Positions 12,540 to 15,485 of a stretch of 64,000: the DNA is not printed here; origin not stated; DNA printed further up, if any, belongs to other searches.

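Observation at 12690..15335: Class-III aminotransferase fused to an acyl-ACP-reductase-like domain: a predicted one-polypeptide thioester-to-aldehyde-to-amine module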

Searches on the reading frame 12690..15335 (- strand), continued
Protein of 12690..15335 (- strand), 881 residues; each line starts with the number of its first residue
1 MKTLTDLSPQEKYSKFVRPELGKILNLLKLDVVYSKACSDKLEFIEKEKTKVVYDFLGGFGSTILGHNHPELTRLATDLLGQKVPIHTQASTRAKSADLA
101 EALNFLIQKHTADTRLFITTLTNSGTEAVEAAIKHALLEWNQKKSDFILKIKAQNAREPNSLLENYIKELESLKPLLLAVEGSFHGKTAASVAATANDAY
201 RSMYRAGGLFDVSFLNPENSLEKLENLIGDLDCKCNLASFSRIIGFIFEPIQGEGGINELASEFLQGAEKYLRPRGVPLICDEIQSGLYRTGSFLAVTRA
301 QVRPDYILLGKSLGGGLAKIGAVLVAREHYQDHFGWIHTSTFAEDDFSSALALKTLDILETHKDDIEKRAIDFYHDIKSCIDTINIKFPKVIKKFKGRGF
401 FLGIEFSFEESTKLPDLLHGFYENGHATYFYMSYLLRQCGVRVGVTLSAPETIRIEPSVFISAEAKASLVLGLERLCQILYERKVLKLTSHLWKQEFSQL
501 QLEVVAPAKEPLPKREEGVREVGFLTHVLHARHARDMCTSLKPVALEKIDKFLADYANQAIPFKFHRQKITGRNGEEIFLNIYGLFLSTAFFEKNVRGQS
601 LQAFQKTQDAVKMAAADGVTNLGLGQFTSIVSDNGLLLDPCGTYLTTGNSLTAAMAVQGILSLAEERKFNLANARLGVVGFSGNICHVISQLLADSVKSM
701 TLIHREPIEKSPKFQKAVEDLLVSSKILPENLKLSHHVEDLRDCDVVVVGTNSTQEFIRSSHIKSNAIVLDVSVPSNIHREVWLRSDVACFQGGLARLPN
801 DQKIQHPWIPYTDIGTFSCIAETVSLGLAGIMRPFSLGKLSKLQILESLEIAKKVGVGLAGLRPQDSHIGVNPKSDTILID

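Call 25: find_related_loci(query=A1, collection=genome_contigs, flank=10000)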
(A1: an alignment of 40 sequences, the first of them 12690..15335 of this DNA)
Query A1 (881 aa) in genome_contigs; peptide patterns used: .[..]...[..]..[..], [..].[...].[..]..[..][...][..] (x = any residue, [..] = any of these).
401 stretches matched a pattern; 374 encode a relative of the query (tblastn E <= 1e-3); the best 80 are kept; 80 distinct loci.
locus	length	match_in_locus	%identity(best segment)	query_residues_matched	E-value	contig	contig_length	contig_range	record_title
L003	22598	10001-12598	50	8-863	0e+0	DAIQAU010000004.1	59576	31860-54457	MAG TPA_asm: Bacteriovorax sp. isolate CTOTU24849 NODE_58_length_59576_cov_37.635221, whole genome shotgun sequence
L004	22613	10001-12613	49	7-868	0e+0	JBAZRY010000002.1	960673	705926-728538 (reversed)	MAG: Bacteriovorax sp. isolate SO_2017_GW1_16 NODE_20_length_960673_cov_3.194080_OW334_2017, whole genome shotgun sequen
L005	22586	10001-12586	48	12-863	0e+0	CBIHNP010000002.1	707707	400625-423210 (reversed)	MAG TPA_asm: uncultured Bacteriovoracaceae bacterium isolate SRR18156207_maxbin2_12 genome assembly, contig: ERZ27336867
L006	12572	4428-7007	49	13-863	0e+0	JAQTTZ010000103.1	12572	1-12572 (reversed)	MAG: Bacteriovorax sp. isolate STB_52 NODE_12524_length_12572_cov_4.264765_Sandtown_B, whole genome shotgun sequence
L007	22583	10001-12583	49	13-863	0e+0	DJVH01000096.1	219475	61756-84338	MAG TPA_asm: Bacteriovoracaceae bacterium UBA6261 UBA6261_contig_24731, whole genome shotgun sequence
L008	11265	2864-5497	43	1-863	0e+0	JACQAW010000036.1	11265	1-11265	MAG: Deltaproteobacteria bacterium isolate NC_groundwater_926_Pr1_S-0.2um_57_13 Montesol18-Sp2_coassembly_scaffold_37888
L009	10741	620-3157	41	11-849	0e+0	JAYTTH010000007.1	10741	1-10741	MAG: Pseudobdellovibrionaceae bacterium isolate GFS_5333 GFS_5333_6, whole genome shotgun sequence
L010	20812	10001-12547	41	8-849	0e+0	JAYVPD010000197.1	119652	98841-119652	MAG: Pseudobdellovibrionaceae bacterium isolate GL72_DN_metabat_174_sub GL72_DN_metabat_174_sub_196, whole genome shotgu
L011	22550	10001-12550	42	13-856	0e+0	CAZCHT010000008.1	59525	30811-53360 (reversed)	MAG TPA_asm: uncultured Bdellovibrio sp. isolate SRP107338_co1_318 genome assembly, contig: NODE_210_length_59525_cov_6.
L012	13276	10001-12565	41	11-859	0e+0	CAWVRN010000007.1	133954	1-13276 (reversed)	MAG TPA_asm: uncultured Bdellovibrio sp. isolate ERR3589585_binner123_56 genome assembly, contig: ERZ7462356.26, whole g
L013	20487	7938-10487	41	13-856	0e+0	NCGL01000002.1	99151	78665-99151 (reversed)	MAG: Bdellovibrio sp. 28-41-41 04302015_28_scaffold_82, whole genome shotgun sequence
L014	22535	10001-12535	40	11-856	0e+0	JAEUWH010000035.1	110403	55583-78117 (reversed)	MAG: Bdellovibrionaceae bacterium isolate new MAG-402 k141_1413643, whole genome shotgun sequence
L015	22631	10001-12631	37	11-870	0e+0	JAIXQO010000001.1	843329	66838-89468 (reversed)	MAG: Proteobacteria bacterium isolate C4_MAG_00031 pond_C4_MAG_00031_000000000001, whole genome shotgun sequence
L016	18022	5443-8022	39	12-862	0e+0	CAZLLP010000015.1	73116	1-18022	MAG TPA_asm: uncultured Gemmatimonadaceae bacterium isolate SRP302447_co4_277 genome assembly, contig: NODE_1161_length_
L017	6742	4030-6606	37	13-864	0e+0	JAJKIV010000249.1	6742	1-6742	MAG: Gemmatimonas sp. isolate b76_HoplandSoilSeptJan k101_3520574, whole genome shotgun sequence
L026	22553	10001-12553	40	11-856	0e+0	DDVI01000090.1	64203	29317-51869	MAG TPA_asm: Bdellovibrionaceae bacterium UBA2316 UBA2316_contig_514, whole genome shotgun sequence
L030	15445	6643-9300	41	10-863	0e+0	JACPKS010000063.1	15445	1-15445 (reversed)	MAG: Deltaproteobacteria bacterium isolate NC_groundwater_501_Ag_S-0.1um_58_17 S35_SO-1_scaffold_276459, whole genome sh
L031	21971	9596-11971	33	11-860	2e-130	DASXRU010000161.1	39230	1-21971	MAG TPA_asm: Pyrinomonadaceae bacterium isolate SMAG_U4648 k141_2127431, whole genome shotgun sequence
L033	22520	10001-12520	42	13-863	0e+0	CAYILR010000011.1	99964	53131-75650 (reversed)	MAG TPA_asm: uncultured Bacteriovoracaceae bacterium isolate ERP119705_co22_306 genome assembly, contig: NODE_88_length_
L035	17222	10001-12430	32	2-868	1e-127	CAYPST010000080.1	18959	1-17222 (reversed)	MAG TPA_asm: uncultured bacterium isolate SRP141376_co1_385 genome assembly, contig: NODE_6094_length_18959_cov_5.700434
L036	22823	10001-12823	31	11-856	1e-127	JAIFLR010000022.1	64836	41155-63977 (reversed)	MAG: Halobacteriovorax sp. isolate bin_209 scaffold_903, whole genome shotgun sequence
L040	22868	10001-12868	31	11-868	1e-124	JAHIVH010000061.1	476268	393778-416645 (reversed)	MAG: Proteobacteria bacterium isolate MM_PC_MetaG.mb.70 MM_PC_MetaG.mb.70_k141_989208, whole genome shotgun sequence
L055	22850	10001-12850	30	13-867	2e-120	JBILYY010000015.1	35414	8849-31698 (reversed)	MAG: Bacteriovoracaceae bacterium isolate ME2019-04-20_3300044522_group8_bin52 Rohwer_bin1120_scaffold_186_c1, whole gen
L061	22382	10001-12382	33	5-859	5e-119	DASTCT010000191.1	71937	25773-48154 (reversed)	MAG TPA_asm: Candidatus Angelobacter sp. isolate SMAG_U800 k141_578351, whole genome shotgun sequence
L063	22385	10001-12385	32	5-860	2e-118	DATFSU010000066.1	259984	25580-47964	MAG TPA_asm: Candidatus Angelobacter sp. isolate SMAG_U9392 k141_817570, whole genome shotgun sequence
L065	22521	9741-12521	31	13-856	4e-118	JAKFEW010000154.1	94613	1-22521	MAG: Candidatus Sericytochromatia bacterium isolate LC083 contig-124_177, whole genome shotgun sequence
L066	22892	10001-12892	30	9-867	6e-118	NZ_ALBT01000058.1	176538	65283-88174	Cellvibrio mixtus subsp. mixtus J3-8 Scaffold10_1, whole genome shotgun sequence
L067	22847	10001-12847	31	13-867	1e-117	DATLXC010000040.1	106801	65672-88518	MAG TPA_asm: Bacteriovoracaceae bacterium isolate SMAG_U13236 k141_36886, whole genome shotgun sequence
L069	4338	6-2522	32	55-856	2e-119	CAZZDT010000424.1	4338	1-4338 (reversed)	MAG TPA_asm: uncultured Bdellovibrionales bacterium isolate binchicken_co76_449 genome assembly, contig: NODE_26896_leng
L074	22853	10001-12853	29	11-868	3e-117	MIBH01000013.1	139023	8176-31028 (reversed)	MAG: Spirochaetes bacterium RBG_13_51_14 RBG_13_scaffold_128, whole genome shotgun sequence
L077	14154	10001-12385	32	5-860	5e-119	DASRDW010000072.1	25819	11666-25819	MAG TPA_asm: Candidatus Angelobacter sp. isolate SMAG_U9990 k141_2177735, whole genome shotgun sequence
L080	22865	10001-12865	31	8-863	3e-115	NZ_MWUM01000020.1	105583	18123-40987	Zoogloea sp. LCSB751 NODE_20_length_105583_cov_54.1197_ID_39, whole genome shotgun sequence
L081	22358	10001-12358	32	13-859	5e-115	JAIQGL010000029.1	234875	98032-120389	MAG: Terriglobia bacterium isolate S3 SRVP18_trench_7_20cm_scaffold_115, whole genome shotgun sequence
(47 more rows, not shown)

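Call 37: search_protein_families(library=pfam, proteins=[L063:12441-14258:+, L077:8579-9925:+, L077:6898-8148:+, L081:8151-8540:+, L035:15413-17014:+, L026:21116-22462:-, L067:12848-13981:-, L010:12601-13251:+, L040:20391-21296:+, L069:2630-3820:+], max_evalue=0.001)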
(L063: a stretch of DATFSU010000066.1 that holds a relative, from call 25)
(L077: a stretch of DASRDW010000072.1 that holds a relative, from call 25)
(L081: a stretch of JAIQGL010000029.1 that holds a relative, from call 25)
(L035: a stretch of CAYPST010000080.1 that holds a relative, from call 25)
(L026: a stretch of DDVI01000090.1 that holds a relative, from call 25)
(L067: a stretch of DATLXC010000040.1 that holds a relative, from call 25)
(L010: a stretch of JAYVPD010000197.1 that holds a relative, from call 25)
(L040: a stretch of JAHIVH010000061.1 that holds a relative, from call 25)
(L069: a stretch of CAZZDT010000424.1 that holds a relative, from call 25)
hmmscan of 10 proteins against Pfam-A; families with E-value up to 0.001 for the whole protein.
L063:12441-14258:+ (605 aa): 2 families
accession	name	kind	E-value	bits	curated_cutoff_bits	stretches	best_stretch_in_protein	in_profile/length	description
PF00501.34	AMP-binding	-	1.5e-64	218.7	29.9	1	46-432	16-384/384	AMP-binding enzyme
PF23024.1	AMP-dom_DIP2-like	-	8.4e-05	23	27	1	475-586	2-106/110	Disco-interacting protein 2-like, AMP domain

L077:8579-9925:+ (448 aa): 2 families
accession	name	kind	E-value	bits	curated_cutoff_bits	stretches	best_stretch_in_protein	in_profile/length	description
PF13520.12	AA_permease_2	-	3.6e-29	102.4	27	1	13-407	10-409/427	Amino acid permease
PF00324.27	AA_permease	-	9.3e-22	77.8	24.6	1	18-406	9-427/470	Amino acid permease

L077:6898-8148:+ (416 aa): 4 families
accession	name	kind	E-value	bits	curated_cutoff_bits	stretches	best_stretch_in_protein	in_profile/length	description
PF02771.21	Acyl-CoA_dh_N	-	8.1e-22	78.2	22.9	1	15-124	3-113/113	Acyl-CoA dehydrogenase, N-terminal domain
PF00441.29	Acyl-CoA_dh_1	-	2.9e-19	70.1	22.4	1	255-409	20-150/150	Acyl-CoA dehydrogenase, C-terminal domain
PF08028.16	Acyl-CoA_dh_2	-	6.1e-18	65.8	22.7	1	252-390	2-126/134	Acyl-CoA dehydrogenase, C-terminal domain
PF02770.24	Acyl-CoA_dh_M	-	1.4e-10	41.6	33.3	1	128-223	1-97/97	Acyl-CoA dehydrogenase, middle domain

L081:8151-8540:+ (129 aa): 1 family
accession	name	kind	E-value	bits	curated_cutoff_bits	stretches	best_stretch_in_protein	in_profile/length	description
PF02036.22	SCP2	-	0.00058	20.6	21.3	1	23-109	6-86/101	SCP-2 sterol transfer family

L035:15413-17014:+ (533 aa): 6 families
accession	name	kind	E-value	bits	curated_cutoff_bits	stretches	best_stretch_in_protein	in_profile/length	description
PF05199.19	GMC_oxred_C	-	2.4e-16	61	24.6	1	467-520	86-139/139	GMC oxidoreductase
PF00732.25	GMC_oxred_N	-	1.2e-10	42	23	1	72-152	17-100/218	GMC oxidoreductase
PF01266.30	DAO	-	2.1e-06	28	27.9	1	6-37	1-32/353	FAD dependent oxidoreductase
PF13450.12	NAD_binding_8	-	1.6e-05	25.5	21.9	1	9-38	1-30/68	NAD(P)-binding Rossmann-like domain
PF00890.30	FAD_binding_2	-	4.6e-05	23.2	20.4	1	6-37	1-32/414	FAD binding domain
PF07992.20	Pyr_redox_2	-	0.00014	21.8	26.1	0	5-38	1-34/291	Pyridine nucleotide-disulphide oxidoreductase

L026:21116-22462:- (448 aa): 1 family
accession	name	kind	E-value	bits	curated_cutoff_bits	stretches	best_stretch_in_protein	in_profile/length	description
PF00067.27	p450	-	2.6e-75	254.4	22.8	1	19-440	1-458/462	Cytochrome P450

L067:12848-13981:- (377 aa): 0 families

L010:12601-13251:+ (216 aa): 6 families
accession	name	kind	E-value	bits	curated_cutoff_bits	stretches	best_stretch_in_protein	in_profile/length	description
PF08241.18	Methyltransf_11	-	2.9e-17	63.5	21.2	1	56-152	1-93/95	Methyltransferase domain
PF13649.12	Methyltransf_25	-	2.4e-16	60.6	27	1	55-150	1-97/97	Methyltransferase domain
PF01209.24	Ubie_methyltran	-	1.5e-14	54.3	20.1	1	50-154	46-151/233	ubiE/COQ5 methyltransferase family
PF13847.12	Methyltransf_31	-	2e-14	53.9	27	1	54-192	6-142/145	Methyltransferase domain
PF08242.18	Methyltransf_12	-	6.5e-10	40.1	30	1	56-151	1-97/98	Methyltransferase domain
PF13489.12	Methyltransf_23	-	1.1e-09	38.6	27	1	38-194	9-157/164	Methyltransferase domain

L040:20391-21296:+ (301 aa): 1 family
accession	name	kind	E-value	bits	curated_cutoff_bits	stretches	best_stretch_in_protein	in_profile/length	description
PF01040.23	UbiA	-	3.8e-08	33.4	34.2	1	42-273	14-238/250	UbiA prenyltransferase family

L069:2630-3820:+ (396 aa): 2 families
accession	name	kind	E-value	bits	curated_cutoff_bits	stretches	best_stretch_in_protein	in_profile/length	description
PF13480.13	Acetyltransf_6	-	3.5e-11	43.9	22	1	202-340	1-142/143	Acetyltransferase (GNAT) domain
PF04339.18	FemAB_like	-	2e-10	40.8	27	1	191-334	170-313/369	Peptidogalycan biosysnthesis/recognition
